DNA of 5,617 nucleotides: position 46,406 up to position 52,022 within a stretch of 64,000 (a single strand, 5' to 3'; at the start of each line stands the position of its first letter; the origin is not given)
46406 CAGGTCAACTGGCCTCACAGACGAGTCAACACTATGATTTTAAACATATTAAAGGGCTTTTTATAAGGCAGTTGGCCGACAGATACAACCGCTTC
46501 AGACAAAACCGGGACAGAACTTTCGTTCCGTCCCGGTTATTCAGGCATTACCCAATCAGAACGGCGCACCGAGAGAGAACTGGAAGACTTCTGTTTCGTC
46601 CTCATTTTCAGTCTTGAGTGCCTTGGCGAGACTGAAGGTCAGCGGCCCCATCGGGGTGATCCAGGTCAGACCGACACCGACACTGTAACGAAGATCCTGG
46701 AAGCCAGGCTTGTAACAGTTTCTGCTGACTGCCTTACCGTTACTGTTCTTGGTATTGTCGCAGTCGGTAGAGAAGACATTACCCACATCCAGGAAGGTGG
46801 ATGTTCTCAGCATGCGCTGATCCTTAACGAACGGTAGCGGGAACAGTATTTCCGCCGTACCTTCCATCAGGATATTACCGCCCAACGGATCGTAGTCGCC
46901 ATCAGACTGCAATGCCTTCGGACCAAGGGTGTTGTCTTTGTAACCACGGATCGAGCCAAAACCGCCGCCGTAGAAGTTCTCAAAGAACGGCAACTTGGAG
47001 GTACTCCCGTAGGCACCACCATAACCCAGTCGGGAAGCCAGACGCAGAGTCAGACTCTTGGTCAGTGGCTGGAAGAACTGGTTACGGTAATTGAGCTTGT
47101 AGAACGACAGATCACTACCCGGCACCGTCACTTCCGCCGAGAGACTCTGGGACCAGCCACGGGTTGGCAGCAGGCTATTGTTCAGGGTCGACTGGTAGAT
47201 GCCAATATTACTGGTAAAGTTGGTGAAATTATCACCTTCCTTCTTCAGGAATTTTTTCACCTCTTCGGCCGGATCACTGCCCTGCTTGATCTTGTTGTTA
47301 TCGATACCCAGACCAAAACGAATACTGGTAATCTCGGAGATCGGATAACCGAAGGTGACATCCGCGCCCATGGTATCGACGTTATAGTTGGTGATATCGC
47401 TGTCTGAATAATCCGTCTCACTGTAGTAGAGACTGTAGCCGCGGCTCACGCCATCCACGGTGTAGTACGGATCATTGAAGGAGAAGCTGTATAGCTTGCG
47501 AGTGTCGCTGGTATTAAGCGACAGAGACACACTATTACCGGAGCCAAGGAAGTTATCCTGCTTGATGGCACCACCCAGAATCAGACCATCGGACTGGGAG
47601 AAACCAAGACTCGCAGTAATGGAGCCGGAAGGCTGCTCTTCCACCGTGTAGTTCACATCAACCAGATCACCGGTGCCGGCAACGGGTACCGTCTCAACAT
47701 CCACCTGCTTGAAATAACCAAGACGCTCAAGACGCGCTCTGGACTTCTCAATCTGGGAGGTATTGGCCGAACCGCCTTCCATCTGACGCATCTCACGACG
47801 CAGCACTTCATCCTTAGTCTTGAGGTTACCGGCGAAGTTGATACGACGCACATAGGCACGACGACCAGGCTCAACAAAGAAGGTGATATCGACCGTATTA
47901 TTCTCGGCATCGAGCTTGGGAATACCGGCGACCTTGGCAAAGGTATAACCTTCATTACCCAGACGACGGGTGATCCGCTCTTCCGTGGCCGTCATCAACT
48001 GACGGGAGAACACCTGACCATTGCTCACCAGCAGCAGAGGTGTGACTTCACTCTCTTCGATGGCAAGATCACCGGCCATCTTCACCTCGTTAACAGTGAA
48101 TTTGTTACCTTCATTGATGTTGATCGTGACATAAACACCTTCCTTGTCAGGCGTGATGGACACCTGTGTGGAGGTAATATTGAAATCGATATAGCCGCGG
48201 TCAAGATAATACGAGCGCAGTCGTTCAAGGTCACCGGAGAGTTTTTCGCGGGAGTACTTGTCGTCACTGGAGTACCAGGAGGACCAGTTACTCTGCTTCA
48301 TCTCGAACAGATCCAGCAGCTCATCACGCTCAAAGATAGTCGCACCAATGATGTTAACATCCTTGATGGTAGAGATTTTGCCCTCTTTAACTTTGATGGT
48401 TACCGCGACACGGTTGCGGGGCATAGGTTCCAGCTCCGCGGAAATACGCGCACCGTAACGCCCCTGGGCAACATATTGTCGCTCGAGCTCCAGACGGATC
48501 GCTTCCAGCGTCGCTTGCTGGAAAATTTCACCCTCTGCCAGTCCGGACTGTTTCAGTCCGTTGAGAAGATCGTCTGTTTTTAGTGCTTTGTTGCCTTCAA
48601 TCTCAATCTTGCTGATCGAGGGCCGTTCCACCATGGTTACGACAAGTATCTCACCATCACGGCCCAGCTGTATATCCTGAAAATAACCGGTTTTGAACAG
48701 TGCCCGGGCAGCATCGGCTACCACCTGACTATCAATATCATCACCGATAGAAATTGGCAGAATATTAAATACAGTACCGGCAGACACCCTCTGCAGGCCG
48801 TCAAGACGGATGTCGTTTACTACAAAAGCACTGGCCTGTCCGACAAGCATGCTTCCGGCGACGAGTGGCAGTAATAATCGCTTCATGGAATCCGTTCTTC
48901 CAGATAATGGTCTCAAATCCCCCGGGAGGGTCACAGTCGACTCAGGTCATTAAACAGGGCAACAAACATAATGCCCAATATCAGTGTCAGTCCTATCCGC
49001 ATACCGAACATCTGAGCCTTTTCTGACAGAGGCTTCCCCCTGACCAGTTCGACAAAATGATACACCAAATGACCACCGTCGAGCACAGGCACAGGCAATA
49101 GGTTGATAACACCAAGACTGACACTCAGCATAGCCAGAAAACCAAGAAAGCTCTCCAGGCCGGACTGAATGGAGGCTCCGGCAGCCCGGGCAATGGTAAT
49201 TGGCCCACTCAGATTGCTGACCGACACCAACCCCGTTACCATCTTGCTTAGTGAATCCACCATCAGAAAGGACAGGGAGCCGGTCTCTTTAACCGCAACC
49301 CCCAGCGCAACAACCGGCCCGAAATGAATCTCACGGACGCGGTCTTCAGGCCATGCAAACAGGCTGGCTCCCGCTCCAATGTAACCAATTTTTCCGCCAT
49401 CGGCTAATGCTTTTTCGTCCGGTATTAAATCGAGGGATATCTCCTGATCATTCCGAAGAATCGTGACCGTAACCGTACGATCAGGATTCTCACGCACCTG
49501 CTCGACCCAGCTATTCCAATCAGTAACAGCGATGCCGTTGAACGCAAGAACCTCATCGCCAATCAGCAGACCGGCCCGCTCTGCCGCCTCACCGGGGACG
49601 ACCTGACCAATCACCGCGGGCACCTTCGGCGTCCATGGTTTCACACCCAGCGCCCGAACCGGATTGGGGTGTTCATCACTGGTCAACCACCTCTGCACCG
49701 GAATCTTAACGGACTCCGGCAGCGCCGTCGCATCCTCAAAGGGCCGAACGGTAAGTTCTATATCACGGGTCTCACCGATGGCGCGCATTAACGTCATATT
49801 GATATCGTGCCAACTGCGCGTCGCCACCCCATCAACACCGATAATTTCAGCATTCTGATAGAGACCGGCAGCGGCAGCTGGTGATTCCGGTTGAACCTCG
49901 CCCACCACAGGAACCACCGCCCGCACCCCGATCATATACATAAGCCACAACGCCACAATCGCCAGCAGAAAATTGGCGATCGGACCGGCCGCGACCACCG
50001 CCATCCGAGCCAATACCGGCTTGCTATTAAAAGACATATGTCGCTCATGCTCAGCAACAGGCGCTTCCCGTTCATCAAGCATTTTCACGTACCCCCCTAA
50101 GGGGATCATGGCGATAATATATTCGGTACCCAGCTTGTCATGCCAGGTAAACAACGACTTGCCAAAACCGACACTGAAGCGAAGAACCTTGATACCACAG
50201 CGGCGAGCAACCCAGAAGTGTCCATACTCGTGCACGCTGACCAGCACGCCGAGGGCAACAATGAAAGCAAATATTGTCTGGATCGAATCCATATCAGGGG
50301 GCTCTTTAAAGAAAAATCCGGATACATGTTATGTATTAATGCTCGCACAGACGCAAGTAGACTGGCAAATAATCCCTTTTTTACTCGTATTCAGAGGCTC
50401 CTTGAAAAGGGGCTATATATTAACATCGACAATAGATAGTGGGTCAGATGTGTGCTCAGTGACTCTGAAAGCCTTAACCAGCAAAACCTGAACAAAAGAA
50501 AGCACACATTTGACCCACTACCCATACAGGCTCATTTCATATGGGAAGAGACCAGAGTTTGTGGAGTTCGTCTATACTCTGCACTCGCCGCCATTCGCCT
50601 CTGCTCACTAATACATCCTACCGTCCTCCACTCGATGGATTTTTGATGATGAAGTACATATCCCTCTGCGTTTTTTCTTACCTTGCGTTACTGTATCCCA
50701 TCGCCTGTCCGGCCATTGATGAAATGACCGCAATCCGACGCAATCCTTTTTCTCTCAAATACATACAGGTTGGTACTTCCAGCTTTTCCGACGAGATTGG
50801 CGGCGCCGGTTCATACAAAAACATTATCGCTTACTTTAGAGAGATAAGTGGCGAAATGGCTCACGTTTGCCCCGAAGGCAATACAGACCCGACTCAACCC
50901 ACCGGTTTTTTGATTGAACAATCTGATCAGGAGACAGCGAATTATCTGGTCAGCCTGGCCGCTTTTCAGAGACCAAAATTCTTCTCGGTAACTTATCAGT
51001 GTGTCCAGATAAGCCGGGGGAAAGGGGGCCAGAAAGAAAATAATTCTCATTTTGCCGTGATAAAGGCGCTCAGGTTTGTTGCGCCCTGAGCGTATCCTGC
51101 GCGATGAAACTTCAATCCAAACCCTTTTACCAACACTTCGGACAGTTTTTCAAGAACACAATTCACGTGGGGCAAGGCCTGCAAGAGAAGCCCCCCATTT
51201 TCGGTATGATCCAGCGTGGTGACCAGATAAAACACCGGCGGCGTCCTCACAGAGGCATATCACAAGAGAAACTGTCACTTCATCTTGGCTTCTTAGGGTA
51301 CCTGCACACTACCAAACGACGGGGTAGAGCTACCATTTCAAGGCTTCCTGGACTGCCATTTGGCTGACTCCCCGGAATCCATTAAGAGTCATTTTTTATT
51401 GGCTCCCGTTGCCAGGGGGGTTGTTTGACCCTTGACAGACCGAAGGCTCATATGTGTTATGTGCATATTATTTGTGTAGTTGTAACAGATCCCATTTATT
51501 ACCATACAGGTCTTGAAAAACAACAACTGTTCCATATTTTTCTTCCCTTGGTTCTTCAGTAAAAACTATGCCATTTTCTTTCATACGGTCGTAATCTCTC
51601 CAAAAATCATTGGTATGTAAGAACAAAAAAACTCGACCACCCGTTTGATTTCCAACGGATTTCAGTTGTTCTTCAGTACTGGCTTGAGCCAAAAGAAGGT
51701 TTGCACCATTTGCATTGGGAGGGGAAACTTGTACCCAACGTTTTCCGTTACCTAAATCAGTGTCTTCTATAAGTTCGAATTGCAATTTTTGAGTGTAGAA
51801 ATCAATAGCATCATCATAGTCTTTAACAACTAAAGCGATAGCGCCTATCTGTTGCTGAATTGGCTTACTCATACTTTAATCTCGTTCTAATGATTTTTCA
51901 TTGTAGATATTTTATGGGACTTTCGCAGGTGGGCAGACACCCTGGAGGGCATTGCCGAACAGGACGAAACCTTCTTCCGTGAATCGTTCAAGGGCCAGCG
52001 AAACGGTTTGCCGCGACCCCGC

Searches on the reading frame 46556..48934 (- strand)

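Call 8: search_protein_families(library=pfam, proteins=[window:46556-48934:-], max_evalue=0.001)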
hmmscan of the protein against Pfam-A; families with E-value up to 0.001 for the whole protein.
window:46556-48934:- (792 aa): 4 families
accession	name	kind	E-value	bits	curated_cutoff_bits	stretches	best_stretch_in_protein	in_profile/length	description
PF01103.29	Omp85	-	1.3e-88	298.1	24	1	461-792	1-325/325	Omp85 superfamily domain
PF07244.20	POTRA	-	1.7e-72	240.6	21.3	4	189-276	2-79/79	Surface antigen variable number repeat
PF08479.16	POTRA_2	-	2e-08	34.4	24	0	279-351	1-72/76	POTRA domain, ShlB-type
PF08478.15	POTRA_1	-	2.8e-08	34.4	23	0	362-414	3-55/69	POTRA domain, FtsQ-type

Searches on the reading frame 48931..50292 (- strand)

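Call 8: search_protein_families(library=pfam, proteins=[window:48931-50292:-], max_evalue=0.001)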
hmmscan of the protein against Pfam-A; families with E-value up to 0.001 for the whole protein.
window:48931-50292:- (453 aa): 5 families
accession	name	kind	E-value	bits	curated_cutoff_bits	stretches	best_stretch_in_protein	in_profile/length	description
PF02163.28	Peptidase_M50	-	1.1e-71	241.2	27.2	1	9-440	1-220/221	Peptidase family M50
PF17820.7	PDZ_6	-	1.2e-15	57.4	27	2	227-280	1-54/54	PDZ domain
PF13180.12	PDZ_2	-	1e-13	51.8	27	1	216-289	4-78/80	PDZ domain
PF00595.29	PDZ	-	5.5e-13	49.5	23.2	2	223-278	24-80/81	PDZ domain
PF21558.3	Pept_S41_N_bact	-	2.4e-05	24.6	27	0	135-171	11-47/87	Bacteroidetes, Peptidase, S41 family, N-terminal domain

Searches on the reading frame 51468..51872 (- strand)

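Call 8: search_protein_families(library=pfam, proteins=[window:51468-51872:-], max_evalue=0.001)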
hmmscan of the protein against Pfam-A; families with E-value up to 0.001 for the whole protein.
window:51468-51872:- (134 aa): 1 family
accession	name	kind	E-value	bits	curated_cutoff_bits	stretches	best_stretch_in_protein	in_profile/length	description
PF00903.31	Glyoxalase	-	6.4e-20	72.2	20.6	1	9-128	2-120/121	Glyoxalase/Bleomycin resistance protein/Dioxygenase superfamily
